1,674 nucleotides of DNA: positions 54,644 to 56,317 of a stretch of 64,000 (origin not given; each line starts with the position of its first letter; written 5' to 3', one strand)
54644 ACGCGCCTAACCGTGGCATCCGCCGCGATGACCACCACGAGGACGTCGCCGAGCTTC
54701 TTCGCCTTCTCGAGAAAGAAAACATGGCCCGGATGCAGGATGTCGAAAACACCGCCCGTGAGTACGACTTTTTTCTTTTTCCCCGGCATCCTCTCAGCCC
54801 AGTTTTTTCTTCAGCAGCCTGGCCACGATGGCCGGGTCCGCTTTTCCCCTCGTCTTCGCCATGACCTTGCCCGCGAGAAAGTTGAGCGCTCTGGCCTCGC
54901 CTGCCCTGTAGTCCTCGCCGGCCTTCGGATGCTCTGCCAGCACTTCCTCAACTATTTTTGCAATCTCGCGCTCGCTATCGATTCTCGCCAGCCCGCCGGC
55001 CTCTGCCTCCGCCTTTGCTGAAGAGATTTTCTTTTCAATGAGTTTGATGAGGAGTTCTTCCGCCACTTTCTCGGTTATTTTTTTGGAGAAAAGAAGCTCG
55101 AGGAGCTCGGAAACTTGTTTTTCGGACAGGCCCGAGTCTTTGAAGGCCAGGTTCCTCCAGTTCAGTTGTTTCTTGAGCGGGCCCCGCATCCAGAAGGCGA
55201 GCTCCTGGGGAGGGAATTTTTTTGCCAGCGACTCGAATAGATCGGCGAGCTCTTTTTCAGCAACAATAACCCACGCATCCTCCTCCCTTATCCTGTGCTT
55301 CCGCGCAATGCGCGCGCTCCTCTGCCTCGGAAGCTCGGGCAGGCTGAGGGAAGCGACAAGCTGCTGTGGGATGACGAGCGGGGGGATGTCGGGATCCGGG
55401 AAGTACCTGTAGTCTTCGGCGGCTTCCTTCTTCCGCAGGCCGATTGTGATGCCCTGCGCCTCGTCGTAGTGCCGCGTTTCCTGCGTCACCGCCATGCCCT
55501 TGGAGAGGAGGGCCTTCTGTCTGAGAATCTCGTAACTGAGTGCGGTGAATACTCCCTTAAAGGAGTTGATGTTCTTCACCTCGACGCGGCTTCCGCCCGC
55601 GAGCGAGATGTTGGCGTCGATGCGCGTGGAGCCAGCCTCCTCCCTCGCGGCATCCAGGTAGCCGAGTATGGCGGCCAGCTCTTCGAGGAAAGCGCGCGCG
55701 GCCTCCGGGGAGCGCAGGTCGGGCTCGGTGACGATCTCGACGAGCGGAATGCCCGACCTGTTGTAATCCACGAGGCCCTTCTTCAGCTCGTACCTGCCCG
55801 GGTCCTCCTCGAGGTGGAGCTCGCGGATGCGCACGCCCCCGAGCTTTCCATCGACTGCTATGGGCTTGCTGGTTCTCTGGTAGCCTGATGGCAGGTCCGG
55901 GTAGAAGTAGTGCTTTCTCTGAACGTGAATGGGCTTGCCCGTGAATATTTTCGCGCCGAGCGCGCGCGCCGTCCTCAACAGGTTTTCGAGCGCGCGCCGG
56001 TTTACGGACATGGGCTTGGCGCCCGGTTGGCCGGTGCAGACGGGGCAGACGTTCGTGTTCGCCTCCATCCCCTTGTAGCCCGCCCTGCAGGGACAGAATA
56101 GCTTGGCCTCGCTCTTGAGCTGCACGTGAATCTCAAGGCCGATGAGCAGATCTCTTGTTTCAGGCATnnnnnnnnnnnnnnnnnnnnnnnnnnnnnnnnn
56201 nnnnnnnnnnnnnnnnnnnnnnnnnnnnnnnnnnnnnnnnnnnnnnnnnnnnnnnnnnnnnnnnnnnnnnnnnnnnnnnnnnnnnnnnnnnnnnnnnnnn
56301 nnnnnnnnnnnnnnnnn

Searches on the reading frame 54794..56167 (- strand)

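Call 41: search_protein_families(library=pfam, proteins=[window:54794-56167:-], max_evalue=0.00001)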
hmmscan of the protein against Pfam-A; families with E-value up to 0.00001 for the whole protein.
window:54794-56167:- (457 aa): 2 families
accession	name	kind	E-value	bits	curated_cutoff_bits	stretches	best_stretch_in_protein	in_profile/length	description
PF02934.20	GatB_N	-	1.8e-85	286.9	23.4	1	8-271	2-276/277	GatB/GatE catalytic domain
PF02637.23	GatB_Yqey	-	6.3e-36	123.9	27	1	309-456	1-148/148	GatB domain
